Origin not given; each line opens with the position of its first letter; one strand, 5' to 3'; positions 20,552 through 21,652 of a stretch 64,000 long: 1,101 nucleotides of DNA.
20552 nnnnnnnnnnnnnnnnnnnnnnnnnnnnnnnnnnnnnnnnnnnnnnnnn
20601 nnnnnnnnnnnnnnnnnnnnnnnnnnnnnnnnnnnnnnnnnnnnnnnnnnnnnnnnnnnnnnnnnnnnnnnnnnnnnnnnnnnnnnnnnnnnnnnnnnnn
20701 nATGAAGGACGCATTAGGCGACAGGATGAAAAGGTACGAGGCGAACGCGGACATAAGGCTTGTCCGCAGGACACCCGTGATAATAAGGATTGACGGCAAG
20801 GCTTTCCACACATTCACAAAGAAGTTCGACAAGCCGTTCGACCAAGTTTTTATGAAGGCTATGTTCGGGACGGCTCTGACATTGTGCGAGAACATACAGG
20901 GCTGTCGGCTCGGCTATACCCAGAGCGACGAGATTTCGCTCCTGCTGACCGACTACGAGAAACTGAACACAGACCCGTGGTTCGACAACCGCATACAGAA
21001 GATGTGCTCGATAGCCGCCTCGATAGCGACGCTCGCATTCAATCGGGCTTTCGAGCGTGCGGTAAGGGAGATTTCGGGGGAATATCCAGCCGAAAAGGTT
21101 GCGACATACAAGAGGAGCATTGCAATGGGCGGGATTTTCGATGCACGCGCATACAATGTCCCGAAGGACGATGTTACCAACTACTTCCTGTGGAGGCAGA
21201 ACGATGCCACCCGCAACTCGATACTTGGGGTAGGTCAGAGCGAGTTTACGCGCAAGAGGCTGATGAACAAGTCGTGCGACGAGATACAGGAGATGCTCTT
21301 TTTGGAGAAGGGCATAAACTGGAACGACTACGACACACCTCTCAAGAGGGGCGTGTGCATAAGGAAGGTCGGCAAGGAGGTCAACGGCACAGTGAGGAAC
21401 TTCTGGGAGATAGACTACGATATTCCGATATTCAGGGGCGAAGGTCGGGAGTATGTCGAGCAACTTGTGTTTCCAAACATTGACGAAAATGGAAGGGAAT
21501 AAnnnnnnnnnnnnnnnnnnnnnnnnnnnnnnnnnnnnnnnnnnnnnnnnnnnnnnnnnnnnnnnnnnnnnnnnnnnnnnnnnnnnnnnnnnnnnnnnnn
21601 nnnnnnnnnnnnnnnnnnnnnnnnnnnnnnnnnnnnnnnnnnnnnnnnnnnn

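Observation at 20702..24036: Phage-encoded tRNA/RNA end-repair module: Thg1-like 3'-5' polymerase, T4-type Pnkp and a Nudix hydrolase in one 3.3-kb run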

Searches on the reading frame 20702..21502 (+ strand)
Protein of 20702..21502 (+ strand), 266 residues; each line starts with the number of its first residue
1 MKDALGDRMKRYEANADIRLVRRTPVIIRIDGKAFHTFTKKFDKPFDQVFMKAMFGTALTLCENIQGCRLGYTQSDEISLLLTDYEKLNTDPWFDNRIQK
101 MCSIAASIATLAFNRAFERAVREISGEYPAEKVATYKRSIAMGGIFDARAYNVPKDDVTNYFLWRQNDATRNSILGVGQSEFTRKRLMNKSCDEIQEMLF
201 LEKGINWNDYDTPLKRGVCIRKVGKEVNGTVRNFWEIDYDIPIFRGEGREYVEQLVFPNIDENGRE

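Call 4: search_protein_families(library=pfam, proteins=[window:20702-21499:+], max_evalue=0.01)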
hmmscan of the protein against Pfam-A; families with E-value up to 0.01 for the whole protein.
window:20702-21499:+ (266 aa): 2 families
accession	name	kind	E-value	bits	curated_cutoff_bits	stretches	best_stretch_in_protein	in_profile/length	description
PF04446.17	Thg1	-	1.3e-33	116.1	29.2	1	7-154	2-130/130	tRNAHis guanylyltransferase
PF14413.11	Thg1C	-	0.0041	17.8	26.3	0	158-223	3-78/116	Thg1 C terminal domain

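Call 6: search_protein_families(library=phrogs, proteins=[window:20702-21499:+], max_evalue=0.001)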
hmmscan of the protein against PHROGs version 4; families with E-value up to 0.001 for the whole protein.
window:20702-21499:+ (266 aa): 1 family
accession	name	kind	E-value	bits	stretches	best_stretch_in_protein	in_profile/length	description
phrog_4717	-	DNA, RNA and nucleotide metabolism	5.7e-91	305.6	1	1-259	1-242/250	tRNA-His guanylyltransferase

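Call 7: search_dna_similar(query=window:20702-21499:+, collection=phages, mode=protein, max_rows=40)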
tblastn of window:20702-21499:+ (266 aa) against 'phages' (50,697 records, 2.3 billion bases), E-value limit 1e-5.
Records with a match: 164; places in all: 165; records where one place covers at least 80% of the query: 158.
Best place of each record, by identity: <60% 164.
By first word of the organism name: Bacillus 46; Prevotella 15; Caulobacter 13; Mycobacterium 11; Erwinia 7; Brevundimonas 7; Vibrio 6; Aeromonas 6; Burkholderia 5; Fusobacterium 4; and 20 more.
By host as written in the record: - 17; Prevotella sp. 15; Bacillus cereus 14; Caulobacter vibrioides CB15 13; Mycobacterium smegmatis mc2 155 8; Brevundimonas pondensis LVF1 6; Bacillus sp. 5; Burkholderia cenocepacia 4; and 51 more.
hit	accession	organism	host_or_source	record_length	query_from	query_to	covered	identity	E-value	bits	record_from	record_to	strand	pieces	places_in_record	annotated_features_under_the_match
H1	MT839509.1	Bacteriophage sp.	human fecal samples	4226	1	256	96%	58.8%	5e-98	318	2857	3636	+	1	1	record has no annotation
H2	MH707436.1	Bacillus phage BSP36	Bacillus subtilis KCCM 11780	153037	4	257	95%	53.9%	4e-81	271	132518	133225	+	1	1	putative tRNA-His guanylyltransferase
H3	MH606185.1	Bacillus phage BSP38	Bacillus subtilis KCCM 12052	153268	4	257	95%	53.9%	5e-80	268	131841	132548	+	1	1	putative tRNAHis guanylyltransferase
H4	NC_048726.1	Bacillus phage BSP38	Bacillus subtilis KCCM 12052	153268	4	257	95%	53.9%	5e-80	268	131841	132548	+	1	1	tRNA-His guanylyltransferase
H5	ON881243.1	Bacillus phage PK-3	Bacillus sp.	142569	3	264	98%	49.2%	1e-76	258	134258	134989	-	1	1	tRNA(His) guanylyltransferase Thg1 family protein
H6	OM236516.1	Bacillus phage FADO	Bacillus subtilis BEST7003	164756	3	264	98%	49.2%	2e-74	252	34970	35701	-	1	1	tRNAHis-5'-guanylyltransferase | hypothetical protein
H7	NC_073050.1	Bacillus phage FADO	Bacillus subtilis BEST7003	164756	3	264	98%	49.2%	2e-74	252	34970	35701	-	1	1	tRNAHis-5'-guanylyltransferase | hypothetical protein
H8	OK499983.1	Bacillus phage vB_BanH_McCartney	Bacillus anthracis Sterne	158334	5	259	96%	49.4%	2e-73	249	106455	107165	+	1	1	putative tRNA-His guanylytransferase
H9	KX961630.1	Bacillus phage QCM8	-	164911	5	259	96%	49.4%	4e-73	248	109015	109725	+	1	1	tRNA-His guanylyltransferase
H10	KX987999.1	Bacillus phage BCP12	Bacillus cereus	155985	5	259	96%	49.0%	2e-59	253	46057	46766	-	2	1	none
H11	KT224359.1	Bacillus phage TsarBomba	Bacillus thuringiensis subsp. kurstaki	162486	5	259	96%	49.0%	2e-73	249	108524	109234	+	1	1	putative tRNA-His guanylyltransferase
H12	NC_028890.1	Bacillus phage TsarBomba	Bacillus thuringiensis subsp. kurstaki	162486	5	259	96%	49.0%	2e-73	249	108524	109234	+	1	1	tRNA-His guanylyltransferase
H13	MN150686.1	Bacillus phage BC-T25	Bacillus sp.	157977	5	259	96%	49.0%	2e-73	248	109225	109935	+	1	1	putative tRNA-His guanylyltransferase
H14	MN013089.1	Bacillus phage vB_BspM_MarvelLand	Bacillus sp.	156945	5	259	96%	49.0%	7e-73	247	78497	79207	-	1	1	putative tRNA-His guanylytransferase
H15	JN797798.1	Bacillus phage BCU4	Bacillus cereus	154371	5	259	96%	49.0%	9e-73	247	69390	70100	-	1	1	putative tRNA-His guanylyltransferase family protein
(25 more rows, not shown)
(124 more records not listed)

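Call 9: search_solved_structures(query=window:20702-21499:+, show_alignments=3)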
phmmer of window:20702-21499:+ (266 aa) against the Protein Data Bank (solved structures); distinct sequences matched with E-value up to 0.001: 6.
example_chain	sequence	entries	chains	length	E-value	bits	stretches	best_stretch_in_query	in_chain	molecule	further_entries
4kgk_A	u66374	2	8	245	3.2e-67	229.9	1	3-259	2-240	Thg1-like uncharacterized protein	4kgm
5axk_A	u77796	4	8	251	5.1e-16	62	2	10-110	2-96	tRNA(His)-5'-guanylyltransferase (Thg1) like protein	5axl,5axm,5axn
3wbz_A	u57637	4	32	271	5.7e-12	48.8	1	20-221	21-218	Likely histidyl tRNA-specific guanylyltransferase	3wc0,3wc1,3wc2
5xox_A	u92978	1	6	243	2.5e-09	40.1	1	22-226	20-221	tRNA(His) guanylyltransferase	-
3otb_A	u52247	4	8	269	9.5e-09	38.2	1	16-217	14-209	tRNA(His) guanylyltransferase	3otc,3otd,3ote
7cv1_A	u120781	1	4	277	1.1e-08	38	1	16-214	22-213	Probable tRNA(His) guanylyltransferase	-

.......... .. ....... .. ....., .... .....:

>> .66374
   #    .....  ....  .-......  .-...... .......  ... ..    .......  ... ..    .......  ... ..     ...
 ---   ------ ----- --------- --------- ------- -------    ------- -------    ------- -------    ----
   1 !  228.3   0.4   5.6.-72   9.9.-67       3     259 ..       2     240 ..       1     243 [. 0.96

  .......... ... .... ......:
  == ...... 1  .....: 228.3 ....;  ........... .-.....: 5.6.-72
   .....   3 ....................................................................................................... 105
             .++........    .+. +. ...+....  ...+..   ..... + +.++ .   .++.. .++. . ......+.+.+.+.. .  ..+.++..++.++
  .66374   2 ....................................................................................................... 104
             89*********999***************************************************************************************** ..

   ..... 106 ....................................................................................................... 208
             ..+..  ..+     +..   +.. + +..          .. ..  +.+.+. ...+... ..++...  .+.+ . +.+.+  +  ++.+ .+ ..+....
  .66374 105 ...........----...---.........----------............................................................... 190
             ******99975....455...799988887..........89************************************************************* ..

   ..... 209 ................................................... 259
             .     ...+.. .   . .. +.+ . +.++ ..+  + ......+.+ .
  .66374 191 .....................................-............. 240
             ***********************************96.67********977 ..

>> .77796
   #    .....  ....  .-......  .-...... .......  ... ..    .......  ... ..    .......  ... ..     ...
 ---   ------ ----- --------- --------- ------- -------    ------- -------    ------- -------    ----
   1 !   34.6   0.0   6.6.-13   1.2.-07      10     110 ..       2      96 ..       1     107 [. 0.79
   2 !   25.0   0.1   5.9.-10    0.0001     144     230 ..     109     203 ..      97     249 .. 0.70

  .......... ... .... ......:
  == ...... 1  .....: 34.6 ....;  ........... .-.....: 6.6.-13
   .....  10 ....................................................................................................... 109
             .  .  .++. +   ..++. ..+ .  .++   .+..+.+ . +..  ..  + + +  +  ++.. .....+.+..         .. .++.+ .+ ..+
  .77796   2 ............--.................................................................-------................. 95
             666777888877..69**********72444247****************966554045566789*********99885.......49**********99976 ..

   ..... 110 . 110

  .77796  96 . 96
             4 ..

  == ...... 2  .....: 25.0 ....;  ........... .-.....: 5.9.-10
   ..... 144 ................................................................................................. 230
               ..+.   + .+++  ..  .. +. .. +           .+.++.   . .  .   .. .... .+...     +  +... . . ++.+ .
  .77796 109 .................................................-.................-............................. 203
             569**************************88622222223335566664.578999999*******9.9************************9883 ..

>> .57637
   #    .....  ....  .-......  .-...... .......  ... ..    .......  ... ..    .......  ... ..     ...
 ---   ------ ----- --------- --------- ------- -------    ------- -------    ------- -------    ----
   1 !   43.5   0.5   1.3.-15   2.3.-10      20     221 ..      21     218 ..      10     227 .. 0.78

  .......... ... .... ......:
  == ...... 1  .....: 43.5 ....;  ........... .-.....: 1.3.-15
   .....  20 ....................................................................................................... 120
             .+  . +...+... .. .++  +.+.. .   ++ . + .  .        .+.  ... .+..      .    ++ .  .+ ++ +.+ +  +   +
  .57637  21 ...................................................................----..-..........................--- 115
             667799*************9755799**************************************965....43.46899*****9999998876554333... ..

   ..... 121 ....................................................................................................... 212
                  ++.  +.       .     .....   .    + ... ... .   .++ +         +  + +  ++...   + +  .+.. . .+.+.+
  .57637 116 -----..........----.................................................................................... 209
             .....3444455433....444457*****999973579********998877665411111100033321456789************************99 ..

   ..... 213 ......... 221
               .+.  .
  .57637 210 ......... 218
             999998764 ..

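Call 11: find_related_loci(query=window:20702-21499:+, collection=viral_contigs, flank=10000)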
Query window:20702-21499:+ (266 aa) in viral_contigs; peptide patterns used: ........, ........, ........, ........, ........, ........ (x = any residue, [..] = any of these).
182 stretches matched a pattern; 178 encode a relative of the query (tblastn E <= 1e-3); the best 80 are kept; 80 distinct loci.
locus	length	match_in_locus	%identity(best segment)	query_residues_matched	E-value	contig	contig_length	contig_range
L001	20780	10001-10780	59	1-256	1e-100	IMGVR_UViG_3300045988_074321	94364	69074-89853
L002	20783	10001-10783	59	1-256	4e-100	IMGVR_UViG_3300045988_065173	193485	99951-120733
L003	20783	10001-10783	59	1-256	1e-99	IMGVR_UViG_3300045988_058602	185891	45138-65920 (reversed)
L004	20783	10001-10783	59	1-256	2e-99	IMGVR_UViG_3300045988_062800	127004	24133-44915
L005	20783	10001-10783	59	1-256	1e-99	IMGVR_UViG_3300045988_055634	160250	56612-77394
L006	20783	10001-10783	58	1-256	3e-99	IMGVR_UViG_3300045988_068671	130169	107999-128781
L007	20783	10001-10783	58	1-256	3e-99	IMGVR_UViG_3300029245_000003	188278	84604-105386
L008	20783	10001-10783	59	1-256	5e-99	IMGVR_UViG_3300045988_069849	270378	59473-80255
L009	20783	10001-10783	58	1-256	4e-99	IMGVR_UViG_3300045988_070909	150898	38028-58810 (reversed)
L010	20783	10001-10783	59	1-256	5e-99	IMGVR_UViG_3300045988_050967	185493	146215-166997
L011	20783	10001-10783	59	1-256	3e-99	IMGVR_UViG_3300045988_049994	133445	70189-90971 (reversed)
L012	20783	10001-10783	59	1-256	3e-99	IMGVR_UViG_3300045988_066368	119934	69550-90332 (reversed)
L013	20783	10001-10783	59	1-256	3e-99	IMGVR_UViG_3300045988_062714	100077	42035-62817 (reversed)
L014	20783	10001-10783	59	1-256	5e-99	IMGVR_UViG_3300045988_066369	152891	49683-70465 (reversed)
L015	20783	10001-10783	59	1-256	5e-99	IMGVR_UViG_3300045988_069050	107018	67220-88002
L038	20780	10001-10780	58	1-256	2e-95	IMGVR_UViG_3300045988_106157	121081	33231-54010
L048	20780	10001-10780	57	2-256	6e-94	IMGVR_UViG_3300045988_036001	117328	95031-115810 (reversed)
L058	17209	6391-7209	52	3-257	5e-89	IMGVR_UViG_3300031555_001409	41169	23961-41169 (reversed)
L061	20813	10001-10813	52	2-257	2e-86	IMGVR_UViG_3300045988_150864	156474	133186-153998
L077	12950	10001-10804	51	2-257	2e-83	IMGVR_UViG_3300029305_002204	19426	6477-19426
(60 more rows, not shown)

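Call 19: find_encoding_contigs(protein=window:20702-21502:+, flank=10000, max_places=6)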
Protein window:20702-21502:+ (266 aa): 11 contigs read that carry it; 6 places shown.
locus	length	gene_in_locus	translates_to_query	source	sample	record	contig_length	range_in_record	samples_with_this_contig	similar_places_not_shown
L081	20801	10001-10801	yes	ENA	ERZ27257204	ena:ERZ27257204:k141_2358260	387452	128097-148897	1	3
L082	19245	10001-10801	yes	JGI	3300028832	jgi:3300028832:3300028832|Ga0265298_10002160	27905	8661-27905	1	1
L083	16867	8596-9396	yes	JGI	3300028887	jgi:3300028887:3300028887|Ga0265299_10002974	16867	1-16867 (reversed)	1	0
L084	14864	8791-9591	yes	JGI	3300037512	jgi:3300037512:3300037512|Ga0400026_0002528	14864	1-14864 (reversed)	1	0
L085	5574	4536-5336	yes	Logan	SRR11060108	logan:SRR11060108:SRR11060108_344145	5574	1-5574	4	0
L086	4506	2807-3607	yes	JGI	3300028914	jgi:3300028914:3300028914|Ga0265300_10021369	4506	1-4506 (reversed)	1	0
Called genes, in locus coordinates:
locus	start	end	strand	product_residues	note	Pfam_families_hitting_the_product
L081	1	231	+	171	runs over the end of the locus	-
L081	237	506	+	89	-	PF20037:DUF6440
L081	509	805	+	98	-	-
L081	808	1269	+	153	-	-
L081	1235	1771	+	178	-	PF01885:PTS_2-RNA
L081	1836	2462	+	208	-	-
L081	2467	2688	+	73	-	-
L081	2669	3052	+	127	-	-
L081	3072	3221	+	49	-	-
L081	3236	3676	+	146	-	-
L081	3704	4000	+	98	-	-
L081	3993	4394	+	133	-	-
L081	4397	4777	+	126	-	-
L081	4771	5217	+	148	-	-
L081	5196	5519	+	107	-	PF01492:Gemini_C4 (faint)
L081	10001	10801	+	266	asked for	PF04446:Thg1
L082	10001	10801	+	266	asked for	PF04446:Thg1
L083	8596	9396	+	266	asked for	PF04446:Thg1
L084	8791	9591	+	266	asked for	PF04446:Thg1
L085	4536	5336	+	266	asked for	PF04446:Thg1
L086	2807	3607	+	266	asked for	PF04446:Thg1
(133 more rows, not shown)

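Call 31: search_protein_families(library=pfam, alignment_id=A2, max_evalue=0.0001)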
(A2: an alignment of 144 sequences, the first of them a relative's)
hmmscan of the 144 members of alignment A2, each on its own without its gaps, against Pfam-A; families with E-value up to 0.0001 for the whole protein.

A. member 1, L001:6186-6989:+ (268 aa): 1 family
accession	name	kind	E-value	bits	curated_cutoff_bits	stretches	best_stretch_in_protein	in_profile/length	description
PF01743.26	PolyA_pol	-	2.3e-19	70.4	23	1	29-170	2-126/126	Poly A polymerase head domain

B. families by the number of members that match (of 144 scanned): 78 families (the first 25 are shown)
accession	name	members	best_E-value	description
PF13671.12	AAA_33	6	4e-26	AAA domain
PF00149.33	Metallophos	5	5.6e-16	Calcineurin-like phosphoesterase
PF09414.15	RNA_ligase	4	1.6e-17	RNA ligase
PF08433.16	KTI12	4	2.5e-10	Chromatin associated protein KTI12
PF04095.22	NAPRTase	3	1.7e-56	Nicotinate phosphoribosyltransferase (NAPRTase) family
PF02540.23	NAD_synthase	3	1e-48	NAD synthase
PF01743.26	PolyA_pol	3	4.4e-34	Poly A polymerase head domain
PF08719.17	NADAR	3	7.3e-31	NADAR domain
PF21189.3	PHA02142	3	1.2e-19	PHA02142 OB-fold domain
PF00078.32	RVT_1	3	8.8e-17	Reverse transcriptase (RNA-dependent DNA polymerase)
PF01966.28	HD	3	7.3e-08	HD domain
PF25109.1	HAD_PNKP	2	8.3e-27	Polynucleotide kinase PNKP phosphatase domain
PF11978.13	MVP_shoulder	2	9.8e-27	Shoulder domain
PF10127.15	RlaP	2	6.1e-17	RNA repair pathway DNA polymerase beta family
PF01368.27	DHH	2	4.4e-16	DHH family, N-terminal domain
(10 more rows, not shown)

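Call 49: search_dna_similar(query=window:20702-21499:+, collection=phages, mode=protein, max_rows=60, rows=spread)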
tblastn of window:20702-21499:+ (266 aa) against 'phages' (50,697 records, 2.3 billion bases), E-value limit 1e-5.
Records with a match: 164; places in all: 165; records where one place covers at least 80% of the query: 158.
Best place of each record, by identity: <60% 164.
By first word of the organism name: Bacillus 46; Prevotella 15; Caulobacter 13; Mycobacterium 11; Erwinia 7; Brevundimonas 7; Vibrio 6; Aeromonas 6; Burkholderia 5; Fusobacterium 4; and 20 more.
By host as written in the record: - 17; Prevotella sp. 15; Bacillus cereus 14; Caulobacter vibrioides CB15 13; Mycobacterium smegmatis mc2 155 8; Brevundimonas pondensis LVF1 6; Bacillus sp. 5; Burkholderia cenocepacia 4; and 51 more.
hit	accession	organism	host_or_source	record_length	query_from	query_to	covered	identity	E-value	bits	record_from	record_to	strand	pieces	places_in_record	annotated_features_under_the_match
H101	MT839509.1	Bacteriophage sp.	human fecal samples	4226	1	256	96%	58.8%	5e-98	318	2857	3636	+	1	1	record has no annotation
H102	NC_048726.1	Bacillus phage BSP38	Bacillus subtilis KCCM 12052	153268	4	257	95%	53.9%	5e-80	268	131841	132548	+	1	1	tRNA-His guanylyltransferase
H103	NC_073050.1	Bacillus phage FADO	Bacillus subtilis BEST7003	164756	3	264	98%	49.2%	2e-74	252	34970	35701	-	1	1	tRNAHis-5'-guanylyltransferase | hypothetical protein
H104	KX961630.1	Bacillus phage QCM8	-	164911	5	259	96%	49.4%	4e-73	248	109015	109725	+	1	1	tRNA-His guanylyltransferase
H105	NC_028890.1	Bacillus phage TsarBomba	Bacillus thuringiensis subsp. kurstaki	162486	5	259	96%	49.0%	2e-73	249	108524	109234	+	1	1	tRNA-His guanylyltransferase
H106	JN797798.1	Bacillus phage BCU4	Bacillus cereus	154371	5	259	96%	49.0%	9e-73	247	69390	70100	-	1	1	putative tRNA-His guanylyltransferase family protein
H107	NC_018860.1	Bacillus phage BCP78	Bacillus cereus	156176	5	259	96%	49.0%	9e-73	247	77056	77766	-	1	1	tRNA-His guanylyltransferase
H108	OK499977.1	Bacillus phage vB_BanH_Emiliahah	Bacillus anthracis Sterne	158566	5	259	96%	49.0%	2e-72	246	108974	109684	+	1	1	putative tRNA-His guanylytransferase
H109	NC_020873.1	Bacillus phage vB_BceM_Bc431v3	Bacillus cereus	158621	3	262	98%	48.1%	4e-70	239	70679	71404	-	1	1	orf143: tRNA-His guanylyltransferase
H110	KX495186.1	Bacillus phage PK16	Bacillus cereus ATCC 21772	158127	3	262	98%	47.7%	7e-71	241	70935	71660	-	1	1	putative tRNA-His guanylyltransferase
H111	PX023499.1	Bacillus phage PHZU0001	Bacillus sp.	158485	3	262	98%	47.7%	1e-69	238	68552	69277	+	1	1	record has no annotation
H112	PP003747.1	Bacillus phage Z3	Bacillus cereus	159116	3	262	98%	47.5%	9e-71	241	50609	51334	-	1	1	putative tRNA-His guanylyltransferase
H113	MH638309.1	Bacillus phage Hobo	Bacillus thuringiensis kurstaki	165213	3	262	98%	47.3%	8e-70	238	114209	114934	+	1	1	168: tRNAHis guanylyltransferase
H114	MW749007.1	Bacillus phage vB_BspH_TimeGriffin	Bacillus sp.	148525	8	256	94%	49.0%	4e-71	242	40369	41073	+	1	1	putative tRNA-His guanylyltransferase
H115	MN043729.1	Bacillus phage vB_BmeM-Goe8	Bacillus megaterium DSM 319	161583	1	265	100%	45.9%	8e-68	233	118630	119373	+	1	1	putative tRNAHis guanylyltransferase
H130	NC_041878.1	Pectobacterium phage vB_PcaM_CBB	Pectobacterium carotovorum subsp. ...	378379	5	265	98%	34.6%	1e-32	131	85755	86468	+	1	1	tRNA-His guanylyltransferase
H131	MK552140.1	Burkholderia phage BcepSaruman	Burkholderia cenocepacia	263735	2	258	97%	34.9%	1e-32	131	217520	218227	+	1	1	tRNA-His guanylyltransferase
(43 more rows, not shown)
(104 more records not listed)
